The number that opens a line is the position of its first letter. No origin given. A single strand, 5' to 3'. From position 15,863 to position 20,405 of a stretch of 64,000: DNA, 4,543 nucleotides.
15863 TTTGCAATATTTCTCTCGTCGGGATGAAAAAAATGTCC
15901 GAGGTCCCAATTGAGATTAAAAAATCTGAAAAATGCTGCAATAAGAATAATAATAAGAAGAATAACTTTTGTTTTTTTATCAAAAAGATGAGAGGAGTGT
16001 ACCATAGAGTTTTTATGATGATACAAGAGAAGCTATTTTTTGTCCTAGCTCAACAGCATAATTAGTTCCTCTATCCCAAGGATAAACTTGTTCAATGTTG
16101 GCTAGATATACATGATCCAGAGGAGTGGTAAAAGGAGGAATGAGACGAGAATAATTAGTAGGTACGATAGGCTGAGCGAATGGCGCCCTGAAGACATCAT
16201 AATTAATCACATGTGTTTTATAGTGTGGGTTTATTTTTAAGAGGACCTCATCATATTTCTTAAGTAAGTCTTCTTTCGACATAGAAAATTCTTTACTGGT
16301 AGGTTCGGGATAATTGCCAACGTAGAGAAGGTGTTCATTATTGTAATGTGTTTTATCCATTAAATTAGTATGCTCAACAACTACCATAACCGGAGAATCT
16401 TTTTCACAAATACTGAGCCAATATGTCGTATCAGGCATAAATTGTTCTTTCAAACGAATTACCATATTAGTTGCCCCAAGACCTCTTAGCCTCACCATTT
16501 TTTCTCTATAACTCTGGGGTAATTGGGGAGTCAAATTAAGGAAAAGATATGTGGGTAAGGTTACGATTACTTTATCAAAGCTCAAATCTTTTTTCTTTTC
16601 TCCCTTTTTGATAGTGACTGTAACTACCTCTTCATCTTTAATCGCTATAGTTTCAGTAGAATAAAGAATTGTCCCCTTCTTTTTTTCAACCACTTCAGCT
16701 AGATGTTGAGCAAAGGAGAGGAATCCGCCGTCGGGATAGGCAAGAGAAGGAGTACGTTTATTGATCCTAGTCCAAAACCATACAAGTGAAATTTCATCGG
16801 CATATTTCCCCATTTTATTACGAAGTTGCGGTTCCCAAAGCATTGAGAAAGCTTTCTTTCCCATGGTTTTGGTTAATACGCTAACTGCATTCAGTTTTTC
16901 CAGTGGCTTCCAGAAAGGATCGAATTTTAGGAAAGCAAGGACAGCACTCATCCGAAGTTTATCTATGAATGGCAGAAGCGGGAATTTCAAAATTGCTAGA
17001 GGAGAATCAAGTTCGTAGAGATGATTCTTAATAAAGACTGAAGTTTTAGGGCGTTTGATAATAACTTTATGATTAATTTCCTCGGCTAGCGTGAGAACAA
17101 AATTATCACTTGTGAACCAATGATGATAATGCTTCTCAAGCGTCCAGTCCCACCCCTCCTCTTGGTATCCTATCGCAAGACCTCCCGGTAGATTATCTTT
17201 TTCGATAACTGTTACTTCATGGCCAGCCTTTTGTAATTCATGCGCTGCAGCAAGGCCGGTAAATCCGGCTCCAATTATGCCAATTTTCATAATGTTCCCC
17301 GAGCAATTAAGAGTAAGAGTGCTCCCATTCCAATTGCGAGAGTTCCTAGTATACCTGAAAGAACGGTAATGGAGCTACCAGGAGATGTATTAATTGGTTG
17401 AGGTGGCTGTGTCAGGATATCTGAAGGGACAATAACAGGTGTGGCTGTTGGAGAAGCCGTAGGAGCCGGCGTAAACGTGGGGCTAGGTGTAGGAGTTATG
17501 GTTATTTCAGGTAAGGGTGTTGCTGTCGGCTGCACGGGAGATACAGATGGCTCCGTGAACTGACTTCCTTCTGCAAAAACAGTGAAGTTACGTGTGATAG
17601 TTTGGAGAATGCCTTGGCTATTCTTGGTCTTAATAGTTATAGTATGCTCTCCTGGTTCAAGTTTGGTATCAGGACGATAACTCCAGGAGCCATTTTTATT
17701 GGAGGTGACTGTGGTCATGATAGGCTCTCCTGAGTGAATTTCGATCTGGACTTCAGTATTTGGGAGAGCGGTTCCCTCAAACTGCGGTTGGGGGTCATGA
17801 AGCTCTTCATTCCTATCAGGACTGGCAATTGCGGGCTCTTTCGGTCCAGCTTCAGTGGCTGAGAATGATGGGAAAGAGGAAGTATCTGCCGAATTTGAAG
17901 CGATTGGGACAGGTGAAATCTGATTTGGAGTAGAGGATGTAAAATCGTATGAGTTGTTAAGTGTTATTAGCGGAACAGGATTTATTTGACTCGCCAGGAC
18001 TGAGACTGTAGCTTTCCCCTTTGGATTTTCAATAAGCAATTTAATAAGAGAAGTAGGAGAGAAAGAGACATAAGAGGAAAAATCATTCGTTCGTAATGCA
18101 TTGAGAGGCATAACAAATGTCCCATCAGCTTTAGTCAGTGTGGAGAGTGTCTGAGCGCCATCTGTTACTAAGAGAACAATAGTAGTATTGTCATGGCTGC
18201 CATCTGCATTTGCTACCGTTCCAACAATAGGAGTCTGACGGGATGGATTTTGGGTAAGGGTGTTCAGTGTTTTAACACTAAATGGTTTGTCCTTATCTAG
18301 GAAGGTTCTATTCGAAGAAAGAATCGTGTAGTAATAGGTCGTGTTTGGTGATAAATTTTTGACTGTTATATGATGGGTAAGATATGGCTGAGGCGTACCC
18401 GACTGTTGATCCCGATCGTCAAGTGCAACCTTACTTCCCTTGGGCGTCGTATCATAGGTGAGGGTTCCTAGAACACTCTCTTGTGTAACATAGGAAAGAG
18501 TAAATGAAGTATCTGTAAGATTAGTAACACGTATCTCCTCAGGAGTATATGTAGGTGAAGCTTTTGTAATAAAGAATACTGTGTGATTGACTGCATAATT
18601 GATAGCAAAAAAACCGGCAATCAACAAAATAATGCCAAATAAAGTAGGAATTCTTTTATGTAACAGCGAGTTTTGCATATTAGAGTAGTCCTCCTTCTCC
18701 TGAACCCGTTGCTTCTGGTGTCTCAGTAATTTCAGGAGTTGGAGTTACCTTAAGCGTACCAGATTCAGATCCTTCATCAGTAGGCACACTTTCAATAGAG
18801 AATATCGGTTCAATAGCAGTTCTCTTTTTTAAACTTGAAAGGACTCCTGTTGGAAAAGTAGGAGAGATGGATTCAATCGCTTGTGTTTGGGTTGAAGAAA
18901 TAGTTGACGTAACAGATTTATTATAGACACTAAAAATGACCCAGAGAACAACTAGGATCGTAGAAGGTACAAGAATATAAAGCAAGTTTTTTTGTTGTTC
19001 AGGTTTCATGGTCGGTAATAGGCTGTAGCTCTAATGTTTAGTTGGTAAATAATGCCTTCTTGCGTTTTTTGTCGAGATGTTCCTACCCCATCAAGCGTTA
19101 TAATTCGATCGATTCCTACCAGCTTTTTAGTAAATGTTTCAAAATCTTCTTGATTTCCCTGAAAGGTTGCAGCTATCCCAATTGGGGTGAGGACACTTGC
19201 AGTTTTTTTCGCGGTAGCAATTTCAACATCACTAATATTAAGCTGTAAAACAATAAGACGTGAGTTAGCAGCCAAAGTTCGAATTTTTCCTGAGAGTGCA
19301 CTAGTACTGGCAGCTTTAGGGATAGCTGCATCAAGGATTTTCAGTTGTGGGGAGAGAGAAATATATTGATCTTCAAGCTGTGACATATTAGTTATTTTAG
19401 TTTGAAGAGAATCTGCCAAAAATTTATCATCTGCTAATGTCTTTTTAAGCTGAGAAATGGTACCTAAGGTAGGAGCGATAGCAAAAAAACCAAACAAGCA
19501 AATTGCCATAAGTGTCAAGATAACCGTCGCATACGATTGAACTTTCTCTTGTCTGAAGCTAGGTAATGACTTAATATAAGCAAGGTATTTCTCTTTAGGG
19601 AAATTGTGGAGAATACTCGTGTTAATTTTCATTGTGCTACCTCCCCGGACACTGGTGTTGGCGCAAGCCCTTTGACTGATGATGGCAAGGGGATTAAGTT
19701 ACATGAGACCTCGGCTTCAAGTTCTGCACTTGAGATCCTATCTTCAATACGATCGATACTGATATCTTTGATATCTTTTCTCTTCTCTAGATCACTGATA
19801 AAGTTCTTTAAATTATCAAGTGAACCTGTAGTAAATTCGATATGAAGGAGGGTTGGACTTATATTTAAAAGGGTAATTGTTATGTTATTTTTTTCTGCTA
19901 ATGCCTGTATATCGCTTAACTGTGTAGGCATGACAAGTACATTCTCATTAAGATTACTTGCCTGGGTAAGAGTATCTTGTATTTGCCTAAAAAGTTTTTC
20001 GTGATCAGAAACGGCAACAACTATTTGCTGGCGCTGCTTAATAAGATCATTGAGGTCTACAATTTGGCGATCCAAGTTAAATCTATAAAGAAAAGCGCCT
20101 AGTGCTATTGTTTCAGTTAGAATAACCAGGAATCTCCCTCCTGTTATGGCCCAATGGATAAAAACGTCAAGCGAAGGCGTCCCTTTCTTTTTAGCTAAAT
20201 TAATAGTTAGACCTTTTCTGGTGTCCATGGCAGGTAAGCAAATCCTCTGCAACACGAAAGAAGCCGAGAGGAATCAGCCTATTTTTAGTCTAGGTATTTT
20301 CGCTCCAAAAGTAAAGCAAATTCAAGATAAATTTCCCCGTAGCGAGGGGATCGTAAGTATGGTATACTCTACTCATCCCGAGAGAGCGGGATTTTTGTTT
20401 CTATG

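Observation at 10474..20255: Nine-gene overlapping operon linking PilN/PilO-like proteins, a Thr/Pro-rich anchored surface protein and GT-C/sugar-modifying enzymes: candidate protein O-glycosylation or surface-assembly system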

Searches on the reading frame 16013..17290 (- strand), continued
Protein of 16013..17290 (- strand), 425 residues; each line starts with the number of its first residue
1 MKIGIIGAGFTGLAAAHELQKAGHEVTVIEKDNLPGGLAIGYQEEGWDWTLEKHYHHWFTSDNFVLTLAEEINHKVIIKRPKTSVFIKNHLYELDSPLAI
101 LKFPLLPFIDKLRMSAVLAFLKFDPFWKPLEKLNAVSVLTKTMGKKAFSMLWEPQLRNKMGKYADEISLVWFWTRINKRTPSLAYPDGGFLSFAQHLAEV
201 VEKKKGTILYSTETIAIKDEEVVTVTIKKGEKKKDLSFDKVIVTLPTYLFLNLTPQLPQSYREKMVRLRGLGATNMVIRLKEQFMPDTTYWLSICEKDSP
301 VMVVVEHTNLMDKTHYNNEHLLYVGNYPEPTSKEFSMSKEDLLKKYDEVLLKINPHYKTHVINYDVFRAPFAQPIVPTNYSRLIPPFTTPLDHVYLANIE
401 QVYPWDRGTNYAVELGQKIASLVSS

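Call 71: find_related_loci(query=A9, collection=metagenome_contigs, flank=10000)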
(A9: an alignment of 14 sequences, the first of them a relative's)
Query A9 (438 aa) in metagenome_contigs; peptide patterns used: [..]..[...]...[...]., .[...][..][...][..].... (x = any residue, [..] = any of these).
600 stretches matched a pattern (row limit reached: there are more); 587 encode a relative of the query (tblastn E <= 1e-3); the best 80 are kept; 80 distinct loci.
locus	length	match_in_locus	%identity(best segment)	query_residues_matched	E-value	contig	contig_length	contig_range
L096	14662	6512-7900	51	12-438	6e-145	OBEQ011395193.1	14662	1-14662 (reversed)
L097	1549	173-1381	49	1-438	2e-150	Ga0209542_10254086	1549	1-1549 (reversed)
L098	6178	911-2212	47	1-438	1e-131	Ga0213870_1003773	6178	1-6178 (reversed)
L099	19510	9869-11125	47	1-438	2e-129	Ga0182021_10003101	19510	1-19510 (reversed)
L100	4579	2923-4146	48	1-438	6e-131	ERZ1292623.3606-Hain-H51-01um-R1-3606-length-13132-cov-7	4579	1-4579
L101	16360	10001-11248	47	1-437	4e-129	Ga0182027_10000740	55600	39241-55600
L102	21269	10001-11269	47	1-438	7e-129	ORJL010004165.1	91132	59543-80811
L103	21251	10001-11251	47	1-438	1e-127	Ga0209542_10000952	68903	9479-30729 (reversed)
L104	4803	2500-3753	46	1-438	8e-129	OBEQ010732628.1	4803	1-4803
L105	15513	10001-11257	46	1-438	3e-127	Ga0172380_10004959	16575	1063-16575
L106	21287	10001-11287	47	1-435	6e-126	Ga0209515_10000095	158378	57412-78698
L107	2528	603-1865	46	1-438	3e-132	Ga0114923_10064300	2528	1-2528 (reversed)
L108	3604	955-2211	47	1-438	3e-129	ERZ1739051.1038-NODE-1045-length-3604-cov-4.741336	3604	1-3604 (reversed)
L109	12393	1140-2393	46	1-438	1e-125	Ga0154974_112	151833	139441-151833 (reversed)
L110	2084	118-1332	49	12-438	1e-133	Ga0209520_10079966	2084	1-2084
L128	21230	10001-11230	46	1-438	2e-120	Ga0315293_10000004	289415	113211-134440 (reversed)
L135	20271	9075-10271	46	1-438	2e-118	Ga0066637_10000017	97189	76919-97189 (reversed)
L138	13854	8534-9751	44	1-437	1e-117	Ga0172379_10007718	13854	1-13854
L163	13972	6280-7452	42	2-438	5e-99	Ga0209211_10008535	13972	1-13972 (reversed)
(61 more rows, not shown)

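Call 82: search_protein_families(library=pfam, proteins=[L128:8185-8904:+, L128:8916-9920:+, L163:4493-5704:+, L163:5686-6249:+, L135:7845-8990:+, L128:5180-5776:+, L128:5773-6438:+, L128:6793-8172:+, L163:3042-4493:+], max_evalue=0.001)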
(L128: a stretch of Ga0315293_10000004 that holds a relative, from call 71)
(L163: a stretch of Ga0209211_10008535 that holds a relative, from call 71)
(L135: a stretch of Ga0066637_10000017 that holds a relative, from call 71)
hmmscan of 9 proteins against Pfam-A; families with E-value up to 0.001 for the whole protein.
L128:8185-8904:+ (240 aa): 0 families

L128:8916-9920:+ (335 aa): 0 families

L163:4493-5704:+ (404 aa): 0 families

L163:5686-6249:+ (188 aa): 0 families

L135:7845-8990:+ (382 aa): 0 families

L128:5180-5776:+ (199 aa): 1 family
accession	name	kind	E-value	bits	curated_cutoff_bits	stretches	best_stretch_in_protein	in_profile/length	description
PF05137.18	PilN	-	1.7e-10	41.2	22.8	1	121-196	1-77/78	Fimbrial assembly protein (PilN)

L128:5773-6438:+ (222 aa): 1 family
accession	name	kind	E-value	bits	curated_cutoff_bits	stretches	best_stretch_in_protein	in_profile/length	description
PF04350.18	PilO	-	1.4e-12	48.4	22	1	75-217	3-140/145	Pilus assembly protein, PilO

L128:6793-8172:+ (460 aa): 4 families
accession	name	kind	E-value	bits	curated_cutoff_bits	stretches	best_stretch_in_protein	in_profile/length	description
PF16656.11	Pur_ac_phosph_N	-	3.4e-13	50.4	30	1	45-136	1-93/93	Purple acid Phosphatase, N-terminal domain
PF19077.6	Big_13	-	2.6e-10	41.1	27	1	296-374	19-99/102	Bacterial Ig-like domain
PF00041.27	fn3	-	7.8e-08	32.9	25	1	45-118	3-66/84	Fibronectin type III domain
PF13620.12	CarboxypepD_reg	-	3.5e-06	27.7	32.3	0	152-220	4-73/82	Carboxypeptidase regulatory-like domain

L163:3042-4493:+ (484 aa): 3 families
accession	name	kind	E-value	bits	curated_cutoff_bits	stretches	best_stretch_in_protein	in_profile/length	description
PF19077.6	Big_13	-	1.3e-10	42.1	27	1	330-398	22-91/102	Bacterial Ig-like domain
PF16656.11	Pur_ac_phosph_N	-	7.8e-06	26.8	30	1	72-162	1-92/93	Purple acid Phosphatase, N-terminal domain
PF00041.27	fn3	-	0.00018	22.1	25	0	71-153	2-74/84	Fibronectin type III domain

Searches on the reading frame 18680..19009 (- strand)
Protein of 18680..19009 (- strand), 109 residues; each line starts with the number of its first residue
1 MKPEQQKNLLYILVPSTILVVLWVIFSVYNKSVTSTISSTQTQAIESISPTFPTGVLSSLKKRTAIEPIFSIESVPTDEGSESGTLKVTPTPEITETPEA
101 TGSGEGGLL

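Call 3: search_protein_families(library=pfam, proteins=[window:18680-19009:-], max_evalue=0.1)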
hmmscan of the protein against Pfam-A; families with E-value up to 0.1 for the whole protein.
window:18680-19009:- (109 aa): 0 families

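Call 4: search_protein_families(library=ncbifam, proteins=[window:18680-19009:-], max_evalue=0.1)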
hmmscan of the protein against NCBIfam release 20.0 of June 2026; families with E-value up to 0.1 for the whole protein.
window:18680-19009:- (109 aa): 0 families

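Call 58: search_protein_families(library=ncbifam, proteins=[window:18680-19009:-], max_evalue=0.01)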
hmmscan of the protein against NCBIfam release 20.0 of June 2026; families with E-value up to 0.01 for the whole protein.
window:18680-19009:- (109 aa): 0 families

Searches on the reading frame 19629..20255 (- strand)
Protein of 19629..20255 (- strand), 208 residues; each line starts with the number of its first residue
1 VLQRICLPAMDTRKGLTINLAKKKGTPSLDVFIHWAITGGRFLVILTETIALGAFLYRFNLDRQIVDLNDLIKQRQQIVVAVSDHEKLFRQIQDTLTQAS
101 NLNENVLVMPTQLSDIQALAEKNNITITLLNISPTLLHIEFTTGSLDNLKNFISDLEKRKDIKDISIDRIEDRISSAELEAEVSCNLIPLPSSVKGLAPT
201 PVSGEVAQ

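Call 3: search_protein_families(library=pfam, proteins=[window:19629-20255:-], max_evalue=0.1)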
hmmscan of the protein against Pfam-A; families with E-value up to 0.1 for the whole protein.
window:19629-20255:- (208 aa): 2 families
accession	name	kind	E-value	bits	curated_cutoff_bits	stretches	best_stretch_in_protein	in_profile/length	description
PF02831.20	gpW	-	0.026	14.8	22.5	1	138-160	31-53/66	gpW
PF11576.14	HcgB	-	0.044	14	25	1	64-118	24-77/153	FeGP cofactor biosynthesis protein HcgB, guanylyltransferase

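Call 4: search_protein_families(library=ncbifam, proteins=[window:19629-20255:-], max_evalue=0.1)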
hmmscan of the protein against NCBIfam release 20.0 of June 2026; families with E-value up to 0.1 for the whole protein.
window:19629-20255:- (208 aa): 0 families

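Call 26: search_solved_structures(query=A2, max_evalue=10, show_alignments=2)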
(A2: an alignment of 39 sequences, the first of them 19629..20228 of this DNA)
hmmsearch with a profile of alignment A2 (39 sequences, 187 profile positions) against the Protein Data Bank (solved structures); distinct sequences matched with E-value up to 10: 4.
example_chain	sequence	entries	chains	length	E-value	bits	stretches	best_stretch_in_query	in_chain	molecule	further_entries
3jc8_Na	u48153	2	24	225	0.00095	22.2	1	61-145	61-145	PilN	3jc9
5sva_T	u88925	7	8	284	0.068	16.1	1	59-151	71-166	Mediator of RNA polymerase II transcription subunit 4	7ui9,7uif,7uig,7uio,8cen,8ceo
3g74_A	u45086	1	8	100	0.18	14.7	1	60-123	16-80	Protein of unknown function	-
7acv_C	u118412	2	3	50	0.75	12.7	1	123-153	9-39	HID - interacting domain of SLP HMW | S-layer protein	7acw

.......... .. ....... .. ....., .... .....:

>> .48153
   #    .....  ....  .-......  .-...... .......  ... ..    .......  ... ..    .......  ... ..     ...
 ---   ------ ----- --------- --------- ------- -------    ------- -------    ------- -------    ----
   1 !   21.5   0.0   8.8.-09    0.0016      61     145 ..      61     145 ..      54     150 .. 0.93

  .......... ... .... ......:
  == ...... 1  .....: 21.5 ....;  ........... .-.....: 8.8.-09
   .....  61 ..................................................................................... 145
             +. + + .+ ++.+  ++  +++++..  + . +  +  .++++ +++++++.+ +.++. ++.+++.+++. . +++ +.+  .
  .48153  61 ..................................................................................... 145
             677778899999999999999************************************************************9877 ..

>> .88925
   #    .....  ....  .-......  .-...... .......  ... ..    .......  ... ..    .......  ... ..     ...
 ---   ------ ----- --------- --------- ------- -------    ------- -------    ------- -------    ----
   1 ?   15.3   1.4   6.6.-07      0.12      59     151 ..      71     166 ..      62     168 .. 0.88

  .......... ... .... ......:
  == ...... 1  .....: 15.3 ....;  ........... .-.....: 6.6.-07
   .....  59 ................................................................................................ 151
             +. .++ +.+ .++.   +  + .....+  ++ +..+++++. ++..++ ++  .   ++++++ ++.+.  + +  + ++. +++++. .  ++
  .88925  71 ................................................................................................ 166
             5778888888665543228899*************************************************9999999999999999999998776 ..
